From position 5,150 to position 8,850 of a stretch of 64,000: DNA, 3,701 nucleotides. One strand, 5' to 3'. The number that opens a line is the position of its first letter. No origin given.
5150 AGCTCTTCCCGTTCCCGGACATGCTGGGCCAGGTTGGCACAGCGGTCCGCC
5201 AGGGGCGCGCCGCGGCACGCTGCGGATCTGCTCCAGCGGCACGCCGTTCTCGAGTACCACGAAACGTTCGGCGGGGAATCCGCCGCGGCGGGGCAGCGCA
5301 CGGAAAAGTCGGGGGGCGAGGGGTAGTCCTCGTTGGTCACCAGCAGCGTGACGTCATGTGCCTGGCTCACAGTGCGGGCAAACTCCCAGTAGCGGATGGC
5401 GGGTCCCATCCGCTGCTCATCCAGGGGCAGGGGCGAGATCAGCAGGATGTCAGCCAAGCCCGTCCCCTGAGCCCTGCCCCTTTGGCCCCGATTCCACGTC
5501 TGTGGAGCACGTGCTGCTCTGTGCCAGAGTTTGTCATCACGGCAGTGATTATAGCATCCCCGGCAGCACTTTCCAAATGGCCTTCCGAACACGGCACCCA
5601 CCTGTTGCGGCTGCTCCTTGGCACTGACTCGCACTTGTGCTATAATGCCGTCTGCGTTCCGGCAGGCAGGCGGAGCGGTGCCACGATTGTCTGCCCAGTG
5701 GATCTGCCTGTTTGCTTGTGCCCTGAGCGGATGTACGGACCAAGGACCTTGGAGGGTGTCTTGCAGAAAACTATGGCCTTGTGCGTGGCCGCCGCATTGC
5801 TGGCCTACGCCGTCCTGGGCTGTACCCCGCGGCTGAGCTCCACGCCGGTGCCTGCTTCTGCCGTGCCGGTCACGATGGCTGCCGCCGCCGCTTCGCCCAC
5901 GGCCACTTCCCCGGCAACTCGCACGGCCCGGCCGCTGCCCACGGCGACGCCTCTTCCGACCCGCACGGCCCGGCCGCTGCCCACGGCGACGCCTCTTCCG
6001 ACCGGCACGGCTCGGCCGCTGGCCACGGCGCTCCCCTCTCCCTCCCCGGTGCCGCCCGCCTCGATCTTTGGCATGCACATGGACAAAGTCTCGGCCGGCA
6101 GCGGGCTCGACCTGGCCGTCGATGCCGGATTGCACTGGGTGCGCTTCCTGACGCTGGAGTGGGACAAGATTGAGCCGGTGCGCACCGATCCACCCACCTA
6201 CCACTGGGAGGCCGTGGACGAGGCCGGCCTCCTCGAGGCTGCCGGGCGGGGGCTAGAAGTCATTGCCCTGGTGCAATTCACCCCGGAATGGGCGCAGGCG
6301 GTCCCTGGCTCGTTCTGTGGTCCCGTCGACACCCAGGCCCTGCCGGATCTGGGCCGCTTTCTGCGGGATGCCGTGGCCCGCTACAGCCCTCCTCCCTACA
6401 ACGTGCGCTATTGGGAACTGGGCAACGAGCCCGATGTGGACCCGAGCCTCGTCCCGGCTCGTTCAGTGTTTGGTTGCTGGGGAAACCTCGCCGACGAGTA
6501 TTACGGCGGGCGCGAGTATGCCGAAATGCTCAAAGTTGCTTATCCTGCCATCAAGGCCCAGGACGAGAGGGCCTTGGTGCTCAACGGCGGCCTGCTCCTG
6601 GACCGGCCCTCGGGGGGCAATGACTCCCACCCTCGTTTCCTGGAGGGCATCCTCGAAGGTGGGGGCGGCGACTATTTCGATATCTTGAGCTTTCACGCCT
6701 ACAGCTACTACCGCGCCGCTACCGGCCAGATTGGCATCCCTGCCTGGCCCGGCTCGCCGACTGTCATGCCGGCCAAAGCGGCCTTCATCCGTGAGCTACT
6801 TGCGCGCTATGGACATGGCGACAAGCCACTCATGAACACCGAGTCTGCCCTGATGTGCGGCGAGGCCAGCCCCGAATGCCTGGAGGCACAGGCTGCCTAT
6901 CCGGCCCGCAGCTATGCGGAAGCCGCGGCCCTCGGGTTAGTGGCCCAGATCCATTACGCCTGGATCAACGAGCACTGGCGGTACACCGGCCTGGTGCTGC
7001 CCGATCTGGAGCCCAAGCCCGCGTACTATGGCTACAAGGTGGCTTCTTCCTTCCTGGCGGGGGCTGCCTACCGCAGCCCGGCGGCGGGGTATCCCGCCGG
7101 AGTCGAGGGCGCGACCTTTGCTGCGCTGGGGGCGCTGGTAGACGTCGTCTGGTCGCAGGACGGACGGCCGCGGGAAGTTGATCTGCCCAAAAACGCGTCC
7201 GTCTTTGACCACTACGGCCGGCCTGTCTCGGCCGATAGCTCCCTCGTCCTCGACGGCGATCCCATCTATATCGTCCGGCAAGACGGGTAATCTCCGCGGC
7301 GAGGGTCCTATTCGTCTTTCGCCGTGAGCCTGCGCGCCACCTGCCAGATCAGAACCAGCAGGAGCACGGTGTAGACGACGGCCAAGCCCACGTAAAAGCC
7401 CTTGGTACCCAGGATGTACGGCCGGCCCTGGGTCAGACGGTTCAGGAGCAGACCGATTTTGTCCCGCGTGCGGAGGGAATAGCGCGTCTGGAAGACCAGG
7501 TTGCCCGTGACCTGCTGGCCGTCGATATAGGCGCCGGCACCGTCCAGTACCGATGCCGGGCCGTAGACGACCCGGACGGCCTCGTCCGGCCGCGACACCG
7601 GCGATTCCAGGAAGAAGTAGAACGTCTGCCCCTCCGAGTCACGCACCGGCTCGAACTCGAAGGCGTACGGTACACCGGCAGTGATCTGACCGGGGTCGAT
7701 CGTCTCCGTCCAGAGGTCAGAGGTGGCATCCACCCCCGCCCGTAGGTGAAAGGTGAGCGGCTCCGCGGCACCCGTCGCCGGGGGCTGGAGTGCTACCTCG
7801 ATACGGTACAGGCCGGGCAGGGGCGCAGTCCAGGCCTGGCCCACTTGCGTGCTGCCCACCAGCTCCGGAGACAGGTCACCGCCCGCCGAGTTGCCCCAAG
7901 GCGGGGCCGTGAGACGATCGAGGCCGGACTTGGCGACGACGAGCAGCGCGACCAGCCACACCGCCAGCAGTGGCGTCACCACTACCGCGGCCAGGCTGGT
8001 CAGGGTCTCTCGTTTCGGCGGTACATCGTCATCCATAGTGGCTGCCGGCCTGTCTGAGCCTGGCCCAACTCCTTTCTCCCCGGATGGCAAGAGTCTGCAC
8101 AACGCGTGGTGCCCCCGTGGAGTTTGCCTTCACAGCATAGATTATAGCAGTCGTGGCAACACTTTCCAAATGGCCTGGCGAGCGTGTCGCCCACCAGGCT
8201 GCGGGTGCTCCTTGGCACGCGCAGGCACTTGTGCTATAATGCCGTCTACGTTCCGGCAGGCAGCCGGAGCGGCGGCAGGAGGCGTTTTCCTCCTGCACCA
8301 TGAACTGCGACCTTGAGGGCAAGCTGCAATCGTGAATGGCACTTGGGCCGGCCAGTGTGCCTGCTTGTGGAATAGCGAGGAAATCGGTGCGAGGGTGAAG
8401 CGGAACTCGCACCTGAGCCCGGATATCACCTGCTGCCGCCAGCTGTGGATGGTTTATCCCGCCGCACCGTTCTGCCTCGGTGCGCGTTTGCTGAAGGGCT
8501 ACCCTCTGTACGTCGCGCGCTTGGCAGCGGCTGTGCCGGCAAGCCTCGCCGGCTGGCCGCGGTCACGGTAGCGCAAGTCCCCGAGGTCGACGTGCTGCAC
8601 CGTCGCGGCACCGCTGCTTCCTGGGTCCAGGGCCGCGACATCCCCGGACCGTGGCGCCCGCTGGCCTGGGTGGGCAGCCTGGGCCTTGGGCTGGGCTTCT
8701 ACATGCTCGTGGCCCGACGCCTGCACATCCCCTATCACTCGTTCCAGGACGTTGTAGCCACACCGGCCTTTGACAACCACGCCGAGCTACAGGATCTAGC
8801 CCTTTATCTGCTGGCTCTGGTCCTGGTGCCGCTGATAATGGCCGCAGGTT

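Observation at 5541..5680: Duplicated ~130-bp bidirectional promoter cassette (copy 1; copy 2 at 8134-8272)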

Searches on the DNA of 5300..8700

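Call 11: search_rna_families(source=window, start=5300, end=8700, threshold=evalue, max_evalue=10)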
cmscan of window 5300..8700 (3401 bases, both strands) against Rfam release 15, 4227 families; matches with E-value up to 10: 4.
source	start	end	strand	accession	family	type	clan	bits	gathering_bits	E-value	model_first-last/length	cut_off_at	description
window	5425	5480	-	RF03486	mir-3940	Gene; miRNA;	-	19.5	84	4.4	1-92/92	no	mir-3940 microRNA precursor family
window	8258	8299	-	RF03847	mir-1538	Gene; miRNA;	-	17.8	78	6.1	1-58/58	no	mir-1538 microRNA precursor family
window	5516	5540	-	RF01144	sR17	Gene; snRNA; snoRNA; CD-box;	-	15.2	36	3.1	31-55/55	no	Small nucleolar RNA sR17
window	7034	7120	+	RF01390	isrG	Gene; sRNA;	-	12.8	100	2.1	1-279/279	no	isrG Hfq binding RNA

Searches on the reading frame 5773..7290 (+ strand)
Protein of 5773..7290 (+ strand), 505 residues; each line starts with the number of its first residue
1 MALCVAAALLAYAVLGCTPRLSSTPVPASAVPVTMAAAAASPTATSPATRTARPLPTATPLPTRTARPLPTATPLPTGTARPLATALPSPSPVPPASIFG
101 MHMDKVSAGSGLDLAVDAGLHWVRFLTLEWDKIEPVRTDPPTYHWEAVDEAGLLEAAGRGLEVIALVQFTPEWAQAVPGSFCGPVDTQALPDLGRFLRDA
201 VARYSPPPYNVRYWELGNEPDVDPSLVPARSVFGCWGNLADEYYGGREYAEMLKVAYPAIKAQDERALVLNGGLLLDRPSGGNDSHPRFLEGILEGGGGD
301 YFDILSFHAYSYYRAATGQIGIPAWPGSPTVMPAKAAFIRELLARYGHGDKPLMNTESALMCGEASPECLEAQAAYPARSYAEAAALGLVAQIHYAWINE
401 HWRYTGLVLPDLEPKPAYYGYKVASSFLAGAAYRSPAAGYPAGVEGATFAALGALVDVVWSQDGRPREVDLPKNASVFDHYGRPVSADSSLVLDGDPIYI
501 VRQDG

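Call 14: search_protein_families(library=pfam, proteins=[window:5773-7290:+], max_evalue=0.01)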
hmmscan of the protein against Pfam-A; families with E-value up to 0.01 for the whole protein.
window:5773-7290:+ (505 aa): 0 families

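Call 36: find_homologous_proteins(query=window:5773-7290:+)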
Query window:5773-7290:+ (505 aa): 500 proteins with E <= 0.001 among 8000 candidates; the best 120 are listed.
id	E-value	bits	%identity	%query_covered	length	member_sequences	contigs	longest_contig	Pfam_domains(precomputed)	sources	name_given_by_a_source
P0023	0.0e+0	1145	100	100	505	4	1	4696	-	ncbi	-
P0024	9.0e-255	865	74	100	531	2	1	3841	-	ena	-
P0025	7.9e-245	832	73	100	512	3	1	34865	-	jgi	jgi:hypothetical protein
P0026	1.0e-243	828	74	100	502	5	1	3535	-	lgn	-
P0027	8.7e-225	766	73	90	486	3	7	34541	-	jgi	jgi:hypothetical protein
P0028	2.0e-223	761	68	100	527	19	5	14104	-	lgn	-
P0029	2.8e-219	747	80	80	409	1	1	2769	-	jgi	-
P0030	1.2e-183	630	68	80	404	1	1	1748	-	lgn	-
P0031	2.4e-177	609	60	90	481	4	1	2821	-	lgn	-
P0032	1.4e-174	600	60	82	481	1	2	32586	-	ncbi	-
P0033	1.6e-169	583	56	99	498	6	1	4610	-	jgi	jgi:hypothetical protein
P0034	4.3e-168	579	56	99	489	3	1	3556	-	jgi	jgi:hypothetical protein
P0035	7.3e-168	578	54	99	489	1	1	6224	-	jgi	jgi:hypothetical protein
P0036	3.1e-167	576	55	99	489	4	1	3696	-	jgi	jgi:hypothetical protein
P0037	3.4e-162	559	62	78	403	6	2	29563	-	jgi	-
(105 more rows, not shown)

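Call 37: find_encoding_contigs(protein=P0025, flank=10000, max_places=3)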
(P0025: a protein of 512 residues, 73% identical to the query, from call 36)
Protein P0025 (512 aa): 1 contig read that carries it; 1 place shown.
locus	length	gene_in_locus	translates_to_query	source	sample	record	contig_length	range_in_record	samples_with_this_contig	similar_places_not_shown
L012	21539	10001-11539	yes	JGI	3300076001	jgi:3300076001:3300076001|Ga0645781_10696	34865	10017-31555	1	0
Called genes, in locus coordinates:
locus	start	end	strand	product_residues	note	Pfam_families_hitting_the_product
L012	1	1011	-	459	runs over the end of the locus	PF02310:B12-binding, PF04055:Radical_SAM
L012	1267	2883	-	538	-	-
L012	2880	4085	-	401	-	PF13439:Glyco_transf_4, PF13579:Glyco_trans_4_4, PF00534:Glycos_transf_1, PF13692:Glyco_trans_1_4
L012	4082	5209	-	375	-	PF13439:Glyco_transf_4, PF13579:Glyco_trans_4_4, PF00534:Glycos_transf_1, PF13692:Glyco_trans_1_4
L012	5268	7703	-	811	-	-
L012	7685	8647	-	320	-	PF00535:Glycos_transf_2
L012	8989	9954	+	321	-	PF13489:Methyltransf_23, PF05175:MTS (weak), PF13847:Methyltransf_31, PF08241:Methyltransf_11, PF08242:Methyltransf_12, PF13649:Methyltransf_25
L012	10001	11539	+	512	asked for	-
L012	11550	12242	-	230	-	-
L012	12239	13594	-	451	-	-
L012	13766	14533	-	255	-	-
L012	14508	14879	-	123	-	-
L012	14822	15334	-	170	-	-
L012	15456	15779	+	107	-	-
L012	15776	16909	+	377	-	-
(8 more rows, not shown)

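Call 38: find_encoding_contigs(protein=P0027, flank=10000, max_places=4)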
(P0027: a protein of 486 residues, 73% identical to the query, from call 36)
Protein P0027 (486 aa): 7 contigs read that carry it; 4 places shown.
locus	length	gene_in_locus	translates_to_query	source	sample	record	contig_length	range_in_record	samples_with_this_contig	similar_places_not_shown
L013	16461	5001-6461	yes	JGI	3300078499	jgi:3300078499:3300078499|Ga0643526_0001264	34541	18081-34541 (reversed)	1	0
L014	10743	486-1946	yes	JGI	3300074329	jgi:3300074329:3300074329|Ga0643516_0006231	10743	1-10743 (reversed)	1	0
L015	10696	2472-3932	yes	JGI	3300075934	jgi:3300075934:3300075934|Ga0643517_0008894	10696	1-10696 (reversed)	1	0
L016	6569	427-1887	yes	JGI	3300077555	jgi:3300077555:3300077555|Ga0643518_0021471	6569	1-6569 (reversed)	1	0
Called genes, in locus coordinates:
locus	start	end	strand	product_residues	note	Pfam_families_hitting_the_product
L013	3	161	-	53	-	?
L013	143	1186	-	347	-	PF00534:Glycos_transf_1, PF13692:Glyco_trans_1_4, PF13524:Glyco_trans_1_2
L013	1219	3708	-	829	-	-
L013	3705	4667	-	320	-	PF00535:Glycos_transf_2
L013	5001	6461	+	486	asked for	-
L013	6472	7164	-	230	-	-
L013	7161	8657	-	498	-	-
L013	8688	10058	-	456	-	PF00150:Cellulase (weak)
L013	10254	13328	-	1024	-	PF17389:Bac_rhamnosid6H, PF17390:Bac_rhamnosid_C (weak)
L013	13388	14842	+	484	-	PF00150:Cellulase (weak)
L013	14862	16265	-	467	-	PF13727:CoA_binding_3, PF02397:Bac_transf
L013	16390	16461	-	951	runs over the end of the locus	PF00133:tRNA-synt_1, PF09334:tRNA-synt_1g, PF13603:tRNA-synt_1_2, PF00133:tRNA-synt_1, PF08264:Anticodon_1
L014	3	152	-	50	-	?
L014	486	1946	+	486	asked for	-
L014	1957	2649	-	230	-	-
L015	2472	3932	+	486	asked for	-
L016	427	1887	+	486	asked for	-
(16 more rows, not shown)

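Call 39: find_encoding_contigs(protein=P0028, flank=10000, max_places=4)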
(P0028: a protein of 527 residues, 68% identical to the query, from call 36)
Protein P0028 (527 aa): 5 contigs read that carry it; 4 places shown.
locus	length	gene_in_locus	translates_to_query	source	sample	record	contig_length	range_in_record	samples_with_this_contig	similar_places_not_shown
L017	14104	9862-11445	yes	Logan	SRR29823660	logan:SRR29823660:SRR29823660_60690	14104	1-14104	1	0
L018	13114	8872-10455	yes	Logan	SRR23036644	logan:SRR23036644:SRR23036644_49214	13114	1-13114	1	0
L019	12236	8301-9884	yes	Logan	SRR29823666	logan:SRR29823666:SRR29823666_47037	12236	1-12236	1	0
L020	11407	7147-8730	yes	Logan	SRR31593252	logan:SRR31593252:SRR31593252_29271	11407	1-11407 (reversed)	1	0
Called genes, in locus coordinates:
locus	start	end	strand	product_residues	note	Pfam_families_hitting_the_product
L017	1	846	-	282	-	?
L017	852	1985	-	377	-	PF04055:Radical_SAM, PF13186:SPASM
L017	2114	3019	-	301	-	PF00535:Glycos_transf_2, PF13641:Glyco_tranf_2_3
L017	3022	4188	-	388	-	PF13439:Glyco_transf_4, PF13579:Glyco_trans_4_4, PF20706:GT4-conflict, PF00534:Glycos_transf_1, PF13692:Glyco_trans_1_4, PF13524:Glyco_trans_1_2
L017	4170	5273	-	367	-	PF13579:Glyco_trans_4_4 (weak), PF00534:Glycos_transf_1, PF13692:Glyco_trans_1_4, PF13524:Glyco_trans_1_2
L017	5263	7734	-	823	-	-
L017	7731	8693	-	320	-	PF00535:Glycos_transf_2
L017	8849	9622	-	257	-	PF13489:Methyltransf_23, PF07021:MetW (weak), PF13847:Methyltransf_31 (weak), PF08241:Methyltransf_11, PF08242:Methyltransf_12 (faint), PF13649:Methyltransf_25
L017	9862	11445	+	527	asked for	-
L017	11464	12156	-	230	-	-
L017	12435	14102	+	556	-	?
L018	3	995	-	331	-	?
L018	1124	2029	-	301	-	PF00535:Glycos_transf_2, PF13641:Glyco_tranf_2_3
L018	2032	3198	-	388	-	PF13439:Glyco_transf_4, PF13579:Glyco_trans_4_4, PF20706:GT4-conflict, PF00534:Glycos_transf_1, PF13692:Glyco_trans_1_4, PF13524:Glyco_trans_1_2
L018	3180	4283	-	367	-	PF13579:Glyco_trans_4_4 (weak), PF00534:Glycos_transf_1, PF13692:Glyco_trans_1_4, PF13524:Glyco_trans_1_2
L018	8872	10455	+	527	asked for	-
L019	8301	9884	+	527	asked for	-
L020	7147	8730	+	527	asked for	-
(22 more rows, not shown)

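Call 45: find_encoding_contigs(protein=P0024, flank=10000, max_places=3)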
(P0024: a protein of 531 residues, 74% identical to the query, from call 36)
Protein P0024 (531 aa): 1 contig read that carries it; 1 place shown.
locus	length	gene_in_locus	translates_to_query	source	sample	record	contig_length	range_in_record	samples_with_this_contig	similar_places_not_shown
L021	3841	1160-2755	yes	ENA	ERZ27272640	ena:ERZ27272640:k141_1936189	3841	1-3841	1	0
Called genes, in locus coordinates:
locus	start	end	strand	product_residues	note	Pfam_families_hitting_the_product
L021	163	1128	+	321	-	PF13489:Methyltransf_23, PF05175:MTS (weak), PF13847:Methyltransf_31, PF08241:Methyltransf_11, PF08242:Methyltransf_12, PF13649:Methyltransf_25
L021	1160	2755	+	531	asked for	-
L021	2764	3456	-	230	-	-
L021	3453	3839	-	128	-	?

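Call 46: find_encoding_contigs(protein=P0026, flank=10000, max_places=5)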
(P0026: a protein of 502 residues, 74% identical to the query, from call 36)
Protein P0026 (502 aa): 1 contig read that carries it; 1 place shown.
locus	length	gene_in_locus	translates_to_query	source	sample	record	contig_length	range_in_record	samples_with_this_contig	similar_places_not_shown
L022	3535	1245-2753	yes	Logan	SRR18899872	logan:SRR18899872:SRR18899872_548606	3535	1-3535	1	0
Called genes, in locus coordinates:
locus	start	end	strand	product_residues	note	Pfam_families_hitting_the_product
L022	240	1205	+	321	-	PF05175:MTS, PF13489:Methyltransf_23, PF13847:Methyltransf_31, PF08241:Methyltransf_11, PF08242:Methyltransf_12, PF13649:Methyltransf_25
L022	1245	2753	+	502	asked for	-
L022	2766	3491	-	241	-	-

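Call 68: search_protein_families(library=pfam, proteins=[L022:240-1205:+, L013:7161-8657:-], max_evalue=0.01)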
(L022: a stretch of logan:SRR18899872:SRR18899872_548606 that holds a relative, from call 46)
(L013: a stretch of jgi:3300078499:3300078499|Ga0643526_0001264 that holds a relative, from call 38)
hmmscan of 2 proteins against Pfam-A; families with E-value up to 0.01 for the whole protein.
L022:240-1205:+ (321 aa): 6 families
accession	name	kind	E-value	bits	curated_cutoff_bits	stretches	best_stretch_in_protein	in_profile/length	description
PF08241.18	Methyltransf_11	-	1.2e-15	58.3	21.2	1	54-149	1-95/95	Methyltransferase domain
PF13649.12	Methyltransf_25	-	1.6e-15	58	27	1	53-145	1-97/97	Methyltransferase domain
PF08242.18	Methyltransf_12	-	1.4e-14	55.1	30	1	54-147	1-98/98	Methyltransferase domain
PF13847.12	Methyltransf_31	-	4.2e-14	52.9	27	1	50-152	4-112/145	Methyltransferase domain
PF13489.12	Methyltransf_23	-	8.3e-14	52.1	27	1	49-178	22-150/164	Methyltransferase domain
PF05175.20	MTS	-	2.5e-07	30.9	23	1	50-149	32-138/170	Methyltransferase small domain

L013:7161-8657:- (498 aa): 0 families

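Call 69: search_protein_families(library=ncbifam, proteins=[window:5773-7290:+], max_evalue=0.01)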
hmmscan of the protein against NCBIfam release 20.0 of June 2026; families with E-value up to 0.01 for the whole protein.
window:5773-7290:+ (505 aa): 0 families

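Call 71: find_encoding_contigs(protein=P0029, flank=10000, max_places=3)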
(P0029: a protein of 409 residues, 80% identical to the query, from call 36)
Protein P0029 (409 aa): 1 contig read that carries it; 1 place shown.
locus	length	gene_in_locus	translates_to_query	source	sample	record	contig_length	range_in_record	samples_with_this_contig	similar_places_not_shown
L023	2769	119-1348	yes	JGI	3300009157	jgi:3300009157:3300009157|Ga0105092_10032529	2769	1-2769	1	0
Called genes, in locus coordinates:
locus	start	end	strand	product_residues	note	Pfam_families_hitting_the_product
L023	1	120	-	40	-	?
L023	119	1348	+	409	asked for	-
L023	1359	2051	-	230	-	-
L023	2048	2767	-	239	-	?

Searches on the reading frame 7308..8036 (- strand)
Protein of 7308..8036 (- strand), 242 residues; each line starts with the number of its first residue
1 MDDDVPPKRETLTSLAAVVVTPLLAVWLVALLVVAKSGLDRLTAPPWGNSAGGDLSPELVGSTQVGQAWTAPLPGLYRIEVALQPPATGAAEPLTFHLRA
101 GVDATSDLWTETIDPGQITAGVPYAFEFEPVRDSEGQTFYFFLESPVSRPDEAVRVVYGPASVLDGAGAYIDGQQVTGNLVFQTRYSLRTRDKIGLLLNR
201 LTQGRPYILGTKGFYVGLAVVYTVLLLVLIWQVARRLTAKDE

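Call 14: search_protein_families(library=pfam, proteins=[window:7308-8036:-], max_evalue=0.01)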
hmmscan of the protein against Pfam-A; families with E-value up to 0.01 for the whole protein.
window:7308-8036:- (242 aa): 0 families

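Call 19: find_encoding_contigs(protein=window:7308-8036:-, flank=10000, max_places=10)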
Protein window:7308-8036:- (242 aa): 6 contigs read that carry it; 4 places shown.
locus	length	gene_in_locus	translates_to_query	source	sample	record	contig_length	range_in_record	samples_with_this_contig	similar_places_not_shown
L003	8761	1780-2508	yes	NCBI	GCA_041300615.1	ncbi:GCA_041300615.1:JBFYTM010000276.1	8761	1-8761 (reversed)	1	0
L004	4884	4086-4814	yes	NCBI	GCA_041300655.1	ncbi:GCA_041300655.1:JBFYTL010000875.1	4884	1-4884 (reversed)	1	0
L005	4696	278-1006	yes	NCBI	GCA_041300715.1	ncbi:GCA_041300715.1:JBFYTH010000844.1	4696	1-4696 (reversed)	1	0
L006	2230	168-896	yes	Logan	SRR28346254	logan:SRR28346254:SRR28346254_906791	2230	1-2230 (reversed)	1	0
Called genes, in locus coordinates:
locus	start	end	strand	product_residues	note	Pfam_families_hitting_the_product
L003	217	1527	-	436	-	PF01609:DDE_Tnp_1 (weak)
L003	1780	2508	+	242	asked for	-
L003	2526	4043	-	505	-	-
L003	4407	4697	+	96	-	-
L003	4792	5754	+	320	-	PF00535:Glycos_transf_2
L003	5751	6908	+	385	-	PF13439:Glyco_transf_4, PF13579:Glyco_trans_4_4, PF00534:Glycos_transf_1, PF13692:Glyco_trans_1_4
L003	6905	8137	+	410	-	PF13439:Glyco_transf_4, PF13579:Glyco_trans_4_4, PF00534:Glycos_transf_1, PF13692:Glyco_trans_1_4, PF13524:Glyco_trans_1_2 (faint)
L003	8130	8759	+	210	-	?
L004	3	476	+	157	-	?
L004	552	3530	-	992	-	-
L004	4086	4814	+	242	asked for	-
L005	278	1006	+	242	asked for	-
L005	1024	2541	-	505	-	-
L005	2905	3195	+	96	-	-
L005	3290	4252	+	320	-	PF00535:Glycos_transf_2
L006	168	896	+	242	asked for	-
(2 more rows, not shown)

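Call 68: search_protein_families(library=pfam, proteins=[L003:217-1527:-], max_evalue=0.01)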
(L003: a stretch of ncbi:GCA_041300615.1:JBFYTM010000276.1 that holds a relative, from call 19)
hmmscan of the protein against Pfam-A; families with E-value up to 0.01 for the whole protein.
L003:217-1527:- (436 aa): 1 family
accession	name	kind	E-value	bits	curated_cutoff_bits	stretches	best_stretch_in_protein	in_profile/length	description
PF01609.27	DDE_Tnp_1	-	7.5e-06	26.3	23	1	198-378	72-199/200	Transposase DDE domain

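Call 69: search_protein_families(library=ncbifam, proteins=[window:7308-8036:-, L003:217-1527:-], max_evalue=0.01)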
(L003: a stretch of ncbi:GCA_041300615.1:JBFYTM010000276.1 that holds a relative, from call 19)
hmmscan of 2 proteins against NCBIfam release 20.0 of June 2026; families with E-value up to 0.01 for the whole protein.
window:7308-8036:- (242 aa): 0 families

L003:217-1527:- (436 aa): 2 families
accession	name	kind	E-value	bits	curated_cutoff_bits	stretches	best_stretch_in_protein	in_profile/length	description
NF033559.2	transpos_IS1634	equivalog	0.00026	20.2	100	0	316-386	363-428/483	IS1634 family transposase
NF033592.1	transpos_IS4_1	equivalog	0.0096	15.1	115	0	223-375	191-322/332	IS4 family transposase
